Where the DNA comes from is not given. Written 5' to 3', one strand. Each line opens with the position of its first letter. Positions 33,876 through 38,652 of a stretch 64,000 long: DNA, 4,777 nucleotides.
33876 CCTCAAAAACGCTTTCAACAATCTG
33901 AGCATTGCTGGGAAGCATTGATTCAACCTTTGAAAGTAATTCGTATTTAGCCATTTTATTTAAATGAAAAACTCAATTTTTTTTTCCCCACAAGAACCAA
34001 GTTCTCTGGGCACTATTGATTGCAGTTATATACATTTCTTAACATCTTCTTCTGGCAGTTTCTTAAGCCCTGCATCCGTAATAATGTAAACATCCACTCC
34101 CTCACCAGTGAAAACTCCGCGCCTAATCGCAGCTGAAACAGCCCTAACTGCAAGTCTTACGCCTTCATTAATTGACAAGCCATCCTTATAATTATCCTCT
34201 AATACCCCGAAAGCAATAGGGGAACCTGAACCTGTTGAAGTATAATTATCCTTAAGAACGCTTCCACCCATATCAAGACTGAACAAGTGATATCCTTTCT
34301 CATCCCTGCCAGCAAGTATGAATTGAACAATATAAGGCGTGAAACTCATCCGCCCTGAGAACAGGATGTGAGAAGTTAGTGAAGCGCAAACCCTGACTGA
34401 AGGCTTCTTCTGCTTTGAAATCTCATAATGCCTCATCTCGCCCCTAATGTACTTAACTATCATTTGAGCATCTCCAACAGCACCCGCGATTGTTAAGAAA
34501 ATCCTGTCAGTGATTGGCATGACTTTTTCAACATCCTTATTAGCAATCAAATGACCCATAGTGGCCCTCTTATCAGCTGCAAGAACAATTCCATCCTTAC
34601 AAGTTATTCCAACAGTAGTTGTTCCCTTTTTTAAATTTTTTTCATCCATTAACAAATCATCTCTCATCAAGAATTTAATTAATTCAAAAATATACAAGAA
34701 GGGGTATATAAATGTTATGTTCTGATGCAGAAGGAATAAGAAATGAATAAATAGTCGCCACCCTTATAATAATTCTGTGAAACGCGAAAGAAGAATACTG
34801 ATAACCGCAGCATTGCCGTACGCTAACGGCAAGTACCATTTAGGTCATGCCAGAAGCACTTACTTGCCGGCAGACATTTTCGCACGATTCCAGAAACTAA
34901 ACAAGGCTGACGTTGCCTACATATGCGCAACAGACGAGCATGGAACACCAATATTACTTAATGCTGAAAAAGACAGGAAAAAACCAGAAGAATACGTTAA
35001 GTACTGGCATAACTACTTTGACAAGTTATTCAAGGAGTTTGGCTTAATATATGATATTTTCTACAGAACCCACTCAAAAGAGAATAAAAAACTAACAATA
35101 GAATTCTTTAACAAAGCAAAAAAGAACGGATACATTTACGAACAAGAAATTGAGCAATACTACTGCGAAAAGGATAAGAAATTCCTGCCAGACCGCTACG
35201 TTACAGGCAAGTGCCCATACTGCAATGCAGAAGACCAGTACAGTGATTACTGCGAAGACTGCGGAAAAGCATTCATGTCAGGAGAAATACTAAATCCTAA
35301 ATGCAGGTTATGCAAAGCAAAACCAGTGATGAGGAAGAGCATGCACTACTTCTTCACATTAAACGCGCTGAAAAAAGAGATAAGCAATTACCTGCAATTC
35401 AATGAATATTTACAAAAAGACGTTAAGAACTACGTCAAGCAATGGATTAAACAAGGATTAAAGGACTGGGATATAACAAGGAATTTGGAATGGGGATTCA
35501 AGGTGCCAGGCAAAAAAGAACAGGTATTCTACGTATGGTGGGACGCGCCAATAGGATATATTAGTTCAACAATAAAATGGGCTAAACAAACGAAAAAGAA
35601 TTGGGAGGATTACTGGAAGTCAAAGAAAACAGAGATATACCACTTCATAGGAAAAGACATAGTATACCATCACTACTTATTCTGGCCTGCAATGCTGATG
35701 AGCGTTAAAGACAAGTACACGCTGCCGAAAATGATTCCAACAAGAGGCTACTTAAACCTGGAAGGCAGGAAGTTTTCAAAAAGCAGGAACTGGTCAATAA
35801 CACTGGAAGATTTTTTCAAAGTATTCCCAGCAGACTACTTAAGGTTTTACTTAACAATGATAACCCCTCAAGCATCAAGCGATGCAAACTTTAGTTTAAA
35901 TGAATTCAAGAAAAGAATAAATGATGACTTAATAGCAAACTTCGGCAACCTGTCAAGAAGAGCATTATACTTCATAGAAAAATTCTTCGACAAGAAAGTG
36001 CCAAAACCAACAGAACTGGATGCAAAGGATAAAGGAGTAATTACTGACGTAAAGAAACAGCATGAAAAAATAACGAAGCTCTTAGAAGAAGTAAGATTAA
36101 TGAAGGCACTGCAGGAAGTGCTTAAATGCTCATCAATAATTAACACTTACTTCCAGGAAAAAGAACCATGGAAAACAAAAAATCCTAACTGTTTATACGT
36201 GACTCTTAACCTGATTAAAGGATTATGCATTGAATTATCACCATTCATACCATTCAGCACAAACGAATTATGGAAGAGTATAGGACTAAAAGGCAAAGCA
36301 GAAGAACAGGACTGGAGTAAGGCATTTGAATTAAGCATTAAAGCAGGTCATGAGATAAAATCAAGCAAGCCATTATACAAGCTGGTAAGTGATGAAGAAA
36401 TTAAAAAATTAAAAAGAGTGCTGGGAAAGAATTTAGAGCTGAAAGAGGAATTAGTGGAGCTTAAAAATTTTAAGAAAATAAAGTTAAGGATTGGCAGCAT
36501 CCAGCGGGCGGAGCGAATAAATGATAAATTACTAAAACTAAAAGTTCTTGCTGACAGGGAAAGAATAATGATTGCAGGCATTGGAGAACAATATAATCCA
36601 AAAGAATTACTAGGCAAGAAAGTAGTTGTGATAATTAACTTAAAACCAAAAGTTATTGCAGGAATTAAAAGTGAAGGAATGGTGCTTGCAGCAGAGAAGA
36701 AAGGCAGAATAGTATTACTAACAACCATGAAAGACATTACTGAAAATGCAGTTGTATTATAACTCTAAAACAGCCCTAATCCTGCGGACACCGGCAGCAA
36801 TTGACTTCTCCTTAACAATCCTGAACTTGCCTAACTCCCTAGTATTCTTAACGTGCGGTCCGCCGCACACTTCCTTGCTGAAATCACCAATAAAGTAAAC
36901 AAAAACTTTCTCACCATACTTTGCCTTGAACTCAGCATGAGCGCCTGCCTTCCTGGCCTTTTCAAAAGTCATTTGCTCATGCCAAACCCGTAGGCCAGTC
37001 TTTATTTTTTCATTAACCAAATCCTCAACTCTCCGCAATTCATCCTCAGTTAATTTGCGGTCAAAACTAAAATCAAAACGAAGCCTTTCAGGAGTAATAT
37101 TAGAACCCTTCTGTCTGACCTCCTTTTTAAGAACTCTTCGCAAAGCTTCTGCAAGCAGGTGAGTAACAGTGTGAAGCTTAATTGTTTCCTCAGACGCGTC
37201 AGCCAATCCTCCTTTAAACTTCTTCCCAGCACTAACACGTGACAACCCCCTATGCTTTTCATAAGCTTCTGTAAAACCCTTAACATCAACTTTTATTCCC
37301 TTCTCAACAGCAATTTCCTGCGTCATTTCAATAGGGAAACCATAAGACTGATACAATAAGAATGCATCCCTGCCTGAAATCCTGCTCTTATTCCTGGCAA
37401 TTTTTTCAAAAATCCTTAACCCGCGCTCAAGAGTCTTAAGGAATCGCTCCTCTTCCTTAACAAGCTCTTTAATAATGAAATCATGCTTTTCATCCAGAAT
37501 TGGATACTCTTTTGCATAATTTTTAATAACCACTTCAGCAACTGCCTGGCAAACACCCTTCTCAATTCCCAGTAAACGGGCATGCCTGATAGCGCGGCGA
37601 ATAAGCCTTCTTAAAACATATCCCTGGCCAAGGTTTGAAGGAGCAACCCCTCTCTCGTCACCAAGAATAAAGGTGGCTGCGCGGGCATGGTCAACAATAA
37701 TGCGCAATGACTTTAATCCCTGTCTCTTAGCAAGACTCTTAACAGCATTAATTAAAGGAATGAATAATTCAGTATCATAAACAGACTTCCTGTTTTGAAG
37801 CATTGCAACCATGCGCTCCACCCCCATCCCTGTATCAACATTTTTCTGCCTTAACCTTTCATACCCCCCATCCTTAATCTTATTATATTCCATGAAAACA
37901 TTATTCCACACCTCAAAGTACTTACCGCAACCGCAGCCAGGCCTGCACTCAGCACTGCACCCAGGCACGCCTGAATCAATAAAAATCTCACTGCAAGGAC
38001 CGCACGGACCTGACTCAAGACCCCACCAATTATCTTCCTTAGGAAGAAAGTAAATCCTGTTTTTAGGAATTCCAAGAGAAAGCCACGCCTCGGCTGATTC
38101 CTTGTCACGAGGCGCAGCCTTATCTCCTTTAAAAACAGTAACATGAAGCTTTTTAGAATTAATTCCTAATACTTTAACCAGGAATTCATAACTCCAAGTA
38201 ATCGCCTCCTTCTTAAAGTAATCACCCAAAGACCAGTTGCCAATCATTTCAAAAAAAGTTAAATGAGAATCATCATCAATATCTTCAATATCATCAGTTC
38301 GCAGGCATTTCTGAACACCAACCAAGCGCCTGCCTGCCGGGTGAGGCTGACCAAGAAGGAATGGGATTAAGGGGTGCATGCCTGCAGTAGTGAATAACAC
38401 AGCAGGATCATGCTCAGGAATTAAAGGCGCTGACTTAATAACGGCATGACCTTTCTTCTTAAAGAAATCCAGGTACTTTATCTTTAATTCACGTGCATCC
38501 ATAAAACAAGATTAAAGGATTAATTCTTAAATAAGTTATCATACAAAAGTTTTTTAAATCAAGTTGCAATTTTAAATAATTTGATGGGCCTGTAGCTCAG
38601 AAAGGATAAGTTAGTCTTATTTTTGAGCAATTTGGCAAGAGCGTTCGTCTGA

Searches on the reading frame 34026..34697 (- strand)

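Call 12: search_protein_families(library=pfam, proteins=[window:34026-34697:-], max_evalue=0.001)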
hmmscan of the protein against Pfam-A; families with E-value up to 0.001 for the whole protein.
window:34026-34697:- (223 aa): 1 family
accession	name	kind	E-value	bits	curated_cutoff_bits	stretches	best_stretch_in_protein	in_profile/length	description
PF00227.31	Proteasome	-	2.8e-56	190.6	22.4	1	23-206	2-189/189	Proteasome subunit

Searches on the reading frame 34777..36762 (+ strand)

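Call 59: search_protein_families(library=pfam, proteins=[window:34777-36762:+], max_evalue=0.00001)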
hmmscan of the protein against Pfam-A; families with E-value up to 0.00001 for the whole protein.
window:34777-36762:+ (661 aa): 6 families
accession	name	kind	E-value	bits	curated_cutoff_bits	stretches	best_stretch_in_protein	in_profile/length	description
PF09334.17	tRNA-synt_1g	-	6.2e-152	506.3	20.1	1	7-396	1-390/391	tRNA synthetases class I (M)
PF00133.28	tRNA-synt_1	-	1.1e-16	61.1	22.7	1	8-244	26-244/414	tRNA synthetases class I (I, L, M and V)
PF01588.26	tRNA_bind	-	2.7e-16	59.9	27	1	570-654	1-91/96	Putative tRNA binding domain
PF01406.26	tRNA-synt_1e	-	5.3e-12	46.2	27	0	17-133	20-134/301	tRNA synthetases class I (C) catalytic domain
PF08264.19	Anticodon_1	-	1.3e-11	45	25.1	1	418-558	1-135/148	Anticodon-binding domain of tRNA ligase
PF19303.5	Anticodon_3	-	2.4e-11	44.2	23.5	1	408-546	1-144/152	Anticodon binding domain of methionyl tRNA ligase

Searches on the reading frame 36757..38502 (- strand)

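Call 59: search_protein_families(library=pfam, proteins=[window:36757-38502:-], max_evalue=0.00001)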
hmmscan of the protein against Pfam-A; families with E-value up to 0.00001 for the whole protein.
window:36757-38502:- (581 aa): 2 families
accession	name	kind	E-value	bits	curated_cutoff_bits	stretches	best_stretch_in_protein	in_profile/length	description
PF01411.24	tRNA-synt_2c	-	2.1e-136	456.1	30.3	1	5-429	1-436/552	tRNA synthetases class II (A)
PF07973.19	tRNA_SAD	-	2.1e-17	63.3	24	1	535-575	3-43/44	Threonyl and Alanyl tRNA synthetase second additional domain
